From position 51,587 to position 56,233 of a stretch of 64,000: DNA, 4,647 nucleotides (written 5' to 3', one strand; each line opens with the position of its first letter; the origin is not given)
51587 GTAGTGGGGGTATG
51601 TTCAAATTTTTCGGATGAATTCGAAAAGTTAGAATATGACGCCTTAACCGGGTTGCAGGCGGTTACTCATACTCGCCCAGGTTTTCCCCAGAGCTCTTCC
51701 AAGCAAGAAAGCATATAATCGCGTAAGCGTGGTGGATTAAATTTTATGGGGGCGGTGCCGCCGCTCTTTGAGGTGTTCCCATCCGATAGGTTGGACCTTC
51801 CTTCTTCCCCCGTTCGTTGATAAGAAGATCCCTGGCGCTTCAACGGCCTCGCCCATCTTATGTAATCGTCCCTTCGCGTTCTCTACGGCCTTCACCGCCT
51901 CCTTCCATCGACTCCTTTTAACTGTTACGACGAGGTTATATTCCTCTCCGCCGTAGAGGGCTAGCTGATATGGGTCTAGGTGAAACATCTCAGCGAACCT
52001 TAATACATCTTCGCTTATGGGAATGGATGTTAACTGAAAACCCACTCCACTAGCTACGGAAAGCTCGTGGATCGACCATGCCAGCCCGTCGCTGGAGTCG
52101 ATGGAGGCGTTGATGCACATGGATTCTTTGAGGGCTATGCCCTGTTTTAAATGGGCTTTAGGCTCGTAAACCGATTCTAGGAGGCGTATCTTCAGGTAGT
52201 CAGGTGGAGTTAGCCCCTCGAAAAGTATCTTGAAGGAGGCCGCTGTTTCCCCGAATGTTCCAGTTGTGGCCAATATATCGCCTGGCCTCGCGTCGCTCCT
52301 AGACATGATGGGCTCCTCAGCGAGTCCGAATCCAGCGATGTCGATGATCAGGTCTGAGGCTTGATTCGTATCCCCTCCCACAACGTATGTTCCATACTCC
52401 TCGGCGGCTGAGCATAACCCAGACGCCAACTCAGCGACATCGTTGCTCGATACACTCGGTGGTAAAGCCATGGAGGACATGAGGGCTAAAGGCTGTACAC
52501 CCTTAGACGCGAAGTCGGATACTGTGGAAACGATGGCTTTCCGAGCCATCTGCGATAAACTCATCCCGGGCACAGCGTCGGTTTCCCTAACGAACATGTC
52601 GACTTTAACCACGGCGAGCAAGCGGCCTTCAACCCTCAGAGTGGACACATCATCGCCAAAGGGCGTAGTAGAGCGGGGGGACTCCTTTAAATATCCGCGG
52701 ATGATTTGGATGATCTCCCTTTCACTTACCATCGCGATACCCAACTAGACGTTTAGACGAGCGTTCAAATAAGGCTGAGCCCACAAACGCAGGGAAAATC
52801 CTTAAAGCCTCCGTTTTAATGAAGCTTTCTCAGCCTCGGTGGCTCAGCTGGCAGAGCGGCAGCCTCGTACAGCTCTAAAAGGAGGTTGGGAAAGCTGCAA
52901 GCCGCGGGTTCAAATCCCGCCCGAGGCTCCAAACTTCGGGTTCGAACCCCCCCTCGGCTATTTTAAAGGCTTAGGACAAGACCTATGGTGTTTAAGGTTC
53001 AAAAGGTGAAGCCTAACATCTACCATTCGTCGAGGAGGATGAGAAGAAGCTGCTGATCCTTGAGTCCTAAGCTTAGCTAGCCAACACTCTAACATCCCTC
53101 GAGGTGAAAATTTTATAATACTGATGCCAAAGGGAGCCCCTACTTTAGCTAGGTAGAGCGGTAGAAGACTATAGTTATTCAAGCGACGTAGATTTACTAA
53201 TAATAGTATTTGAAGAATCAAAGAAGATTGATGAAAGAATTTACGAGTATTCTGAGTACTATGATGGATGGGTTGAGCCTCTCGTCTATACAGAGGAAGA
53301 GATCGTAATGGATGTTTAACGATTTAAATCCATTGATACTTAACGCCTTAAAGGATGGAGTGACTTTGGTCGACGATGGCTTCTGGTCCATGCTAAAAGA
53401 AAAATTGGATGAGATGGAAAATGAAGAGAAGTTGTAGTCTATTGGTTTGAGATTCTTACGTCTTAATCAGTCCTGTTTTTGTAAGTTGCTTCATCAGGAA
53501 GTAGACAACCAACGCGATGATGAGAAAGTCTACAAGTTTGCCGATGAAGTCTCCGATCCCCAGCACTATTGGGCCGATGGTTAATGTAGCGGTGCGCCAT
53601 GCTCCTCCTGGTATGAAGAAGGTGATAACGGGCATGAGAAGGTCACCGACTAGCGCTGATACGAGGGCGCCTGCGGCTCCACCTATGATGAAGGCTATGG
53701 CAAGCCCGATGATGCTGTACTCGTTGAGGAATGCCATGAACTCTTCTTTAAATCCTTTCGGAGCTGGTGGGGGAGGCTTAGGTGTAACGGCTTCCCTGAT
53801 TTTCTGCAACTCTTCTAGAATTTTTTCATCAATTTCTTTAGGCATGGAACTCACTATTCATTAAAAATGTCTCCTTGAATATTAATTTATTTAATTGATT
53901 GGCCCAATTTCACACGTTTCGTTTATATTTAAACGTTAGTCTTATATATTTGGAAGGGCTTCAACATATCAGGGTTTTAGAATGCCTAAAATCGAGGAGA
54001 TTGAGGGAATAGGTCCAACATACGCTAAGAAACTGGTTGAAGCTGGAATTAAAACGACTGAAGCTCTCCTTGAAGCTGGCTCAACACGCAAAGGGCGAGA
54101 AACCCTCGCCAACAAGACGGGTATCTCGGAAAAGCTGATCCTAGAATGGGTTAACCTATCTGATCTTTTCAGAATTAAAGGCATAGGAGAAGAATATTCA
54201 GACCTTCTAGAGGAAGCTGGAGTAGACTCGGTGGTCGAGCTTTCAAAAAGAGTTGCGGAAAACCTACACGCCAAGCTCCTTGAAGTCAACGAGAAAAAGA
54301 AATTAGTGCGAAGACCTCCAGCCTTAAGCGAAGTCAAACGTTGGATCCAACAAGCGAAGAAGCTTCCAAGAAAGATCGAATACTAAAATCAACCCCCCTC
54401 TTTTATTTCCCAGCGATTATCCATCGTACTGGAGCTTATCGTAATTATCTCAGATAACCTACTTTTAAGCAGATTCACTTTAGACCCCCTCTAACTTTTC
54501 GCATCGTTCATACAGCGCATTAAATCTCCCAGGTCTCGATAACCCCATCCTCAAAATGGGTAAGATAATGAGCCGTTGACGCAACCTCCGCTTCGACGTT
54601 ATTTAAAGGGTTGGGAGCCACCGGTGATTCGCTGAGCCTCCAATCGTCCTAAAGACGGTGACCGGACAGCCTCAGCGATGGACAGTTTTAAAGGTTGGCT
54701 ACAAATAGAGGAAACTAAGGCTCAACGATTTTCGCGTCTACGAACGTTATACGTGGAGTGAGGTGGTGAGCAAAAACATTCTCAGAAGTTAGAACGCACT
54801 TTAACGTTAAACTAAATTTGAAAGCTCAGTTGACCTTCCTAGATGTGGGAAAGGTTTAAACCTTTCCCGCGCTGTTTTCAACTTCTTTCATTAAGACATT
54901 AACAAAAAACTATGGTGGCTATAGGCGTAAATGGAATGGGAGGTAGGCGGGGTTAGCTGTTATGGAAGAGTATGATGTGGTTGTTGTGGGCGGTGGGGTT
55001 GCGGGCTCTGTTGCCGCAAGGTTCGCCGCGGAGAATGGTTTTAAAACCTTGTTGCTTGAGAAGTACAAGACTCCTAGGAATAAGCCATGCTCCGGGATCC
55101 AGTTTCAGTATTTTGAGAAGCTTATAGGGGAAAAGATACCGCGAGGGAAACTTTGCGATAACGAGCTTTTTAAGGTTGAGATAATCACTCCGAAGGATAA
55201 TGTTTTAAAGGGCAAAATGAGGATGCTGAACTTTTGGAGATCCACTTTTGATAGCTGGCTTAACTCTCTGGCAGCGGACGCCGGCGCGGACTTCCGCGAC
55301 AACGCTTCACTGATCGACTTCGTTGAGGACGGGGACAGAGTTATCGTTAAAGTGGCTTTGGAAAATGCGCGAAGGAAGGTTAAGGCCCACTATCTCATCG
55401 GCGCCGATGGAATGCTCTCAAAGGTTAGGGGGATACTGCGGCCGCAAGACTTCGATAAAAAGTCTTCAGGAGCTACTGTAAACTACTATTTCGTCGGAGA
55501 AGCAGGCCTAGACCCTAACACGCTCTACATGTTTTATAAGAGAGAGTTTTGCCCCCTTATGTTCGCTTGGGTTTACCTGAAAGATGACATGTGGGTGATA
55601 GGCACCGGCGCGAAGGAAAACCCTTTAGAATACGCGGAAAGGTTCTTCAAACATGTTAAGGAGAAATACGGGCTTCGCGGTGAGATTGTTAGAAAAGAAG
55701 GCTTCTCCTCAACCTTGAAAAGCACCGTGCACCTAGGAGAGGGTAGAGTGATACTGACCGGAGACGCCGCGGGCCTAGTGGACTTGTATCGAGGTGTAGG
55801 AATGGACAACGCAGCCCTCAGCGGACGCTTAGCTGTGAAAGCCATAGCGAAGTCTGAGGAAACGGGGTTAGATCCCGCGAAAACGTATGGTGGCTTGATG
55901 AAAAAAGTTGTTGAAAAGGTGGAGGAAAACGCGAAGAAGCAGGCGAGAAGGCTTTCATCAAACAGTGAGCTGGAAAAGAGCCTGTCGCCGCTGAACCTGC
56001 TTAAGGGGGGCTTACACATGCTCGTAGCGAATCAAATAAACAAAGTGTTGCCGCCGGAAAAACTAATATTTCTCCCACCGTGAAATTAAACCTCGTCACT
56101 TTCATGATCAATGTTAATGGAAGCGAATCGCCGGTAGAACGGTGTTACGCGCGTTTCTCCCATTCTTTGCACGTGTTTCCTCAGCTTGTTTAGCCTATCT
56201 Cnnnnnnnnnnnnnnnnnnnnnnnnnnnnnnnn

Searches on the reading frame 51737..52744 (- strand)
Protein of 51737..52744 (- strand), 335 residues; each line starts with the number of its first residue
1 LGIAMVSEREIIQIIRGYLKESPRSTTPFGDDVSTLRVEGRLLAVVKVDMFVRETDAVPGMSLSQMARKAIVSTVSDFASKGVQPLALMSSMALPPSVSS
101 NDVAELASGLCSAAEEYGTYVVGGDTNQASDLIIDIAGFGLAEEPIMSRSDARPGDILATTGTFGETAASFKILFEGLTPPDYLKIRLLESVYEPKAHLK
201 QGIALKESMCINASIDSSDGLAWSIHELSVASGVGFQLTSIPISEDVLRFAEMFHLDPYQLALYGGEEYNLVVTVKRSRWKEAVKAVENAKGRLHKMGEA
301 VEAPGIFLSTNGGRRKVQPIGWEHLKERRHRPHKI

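Call 36: search_protein_families(library=pfam, proteins=[window:51737-52744:-], max_evalue=0.0001)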
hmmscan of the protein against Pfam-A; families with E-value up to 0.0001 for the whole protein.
window:51737-52744:- (335 aa): 1 family
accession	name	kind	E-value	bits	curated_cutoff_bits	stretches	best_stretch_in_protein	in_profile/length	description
PF00586.29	AIRS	-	1.7e-18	67.5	24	1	30-141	1-111/112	AIR synthase related protein, N-terminal domain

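Call 38: search_protein_families(library=ncbifam, proteins=[window:51737-52744:-], max_evalue=0.00001)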
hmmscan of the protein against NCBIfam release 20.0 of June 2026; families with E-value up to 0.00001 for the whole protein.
window:51737-52744:- (335 aa): 10 families
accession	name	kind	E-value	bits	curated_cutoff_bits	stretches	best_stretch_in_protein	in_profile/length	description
TIGR01379.1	thiL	equivalog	9.5e-62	208.8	184.15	1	8-325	2-320/320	thiamine-phosphate kinase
NF004353.0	PRK05731.2-2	equivalog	9.1e-60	202.4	301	1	8-328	2-305/311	thiamine-phosphate kinase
NF004351.0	PRK05731.1-4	equivalog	3.8e-39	134.7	324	1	3-325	11-319/321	thiamine-phosphate kinase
NF004350.0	PRK05731.1-1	equivalog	3.3e-30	105.1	441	1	27-326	25-323/325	thiamine-phosphate kinase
NF004354.0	PRK05731.2-3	equivalog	8.4e-29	100.8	204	1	44-301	26-260/273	thiamine-phosphate kinase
TIGR02124.1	hypE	equivalog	5.9e-18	64.9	251.6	1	29-316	32-318/332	hydrogenase expression/formation protein HypE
TIGR00476.1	selD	equivalog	1.1e-09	38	125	1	29-170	44-182/311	selenide, water dikinase SelD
TIGR04049.1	AIR_rel_sll0787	hypoth_equivalog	6.7e-09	35.2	321.3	1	27-159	40-165/318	sll0787 family AIR synthase-like protein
TIGR03267.1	methan_mark_2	hypoth_equivalog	1.5e-07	30.8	365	1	26-314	40-309/323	methanogenesis marker 2 protein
NF010705.0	PRK14105.1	equivalog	5.7e-07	28.7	291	1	24-169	41-182/345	selenide, water dikinase SelD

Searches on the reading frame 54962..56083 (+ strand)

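Call 36: search_protein_families(library=pfam, proteins=[window:54962-56083:+], max_evalue=0.0001)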
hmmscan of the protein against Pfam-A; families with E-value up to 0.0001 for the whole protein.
window:54962-56083:+ (373 aa): 7 families
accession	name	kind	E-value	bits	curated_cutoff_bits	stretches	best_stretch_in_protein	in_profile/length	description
PF01494.25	FAD_binding_3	-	3.4e-18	66.4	22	2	84-297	90-320/349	FAD binding domain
PF12831.13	FAD_oxidored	-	9.9e-09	35.4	27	1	5-36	1-32/416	FAD dependent oxidoreductase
PF01266.30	DAO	-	7.9e-08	32.6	27.9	1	5-37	1-33/353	FAD dependent oxidoreductase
PF07992.20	Pyr_redox_2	-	2.7e-07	30.8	26.1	1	4-150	1-108/291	Pyridine nucleotide-disulphide oxidoreductase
PF00890.30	FAD_binding_2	-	4.6e-06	26.5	20.4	1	5-35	1-31/414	FAD binding domain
PF01134.28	GIDA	-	8.6e-06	25.5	22.1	1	5-44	1-41/391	Glucose inhibited division protein A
PF13450.12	NAD_binding_8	-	1.2e-05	26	21.9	1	8-34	1-27/68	NAD(P)-binding Rossmann-like domain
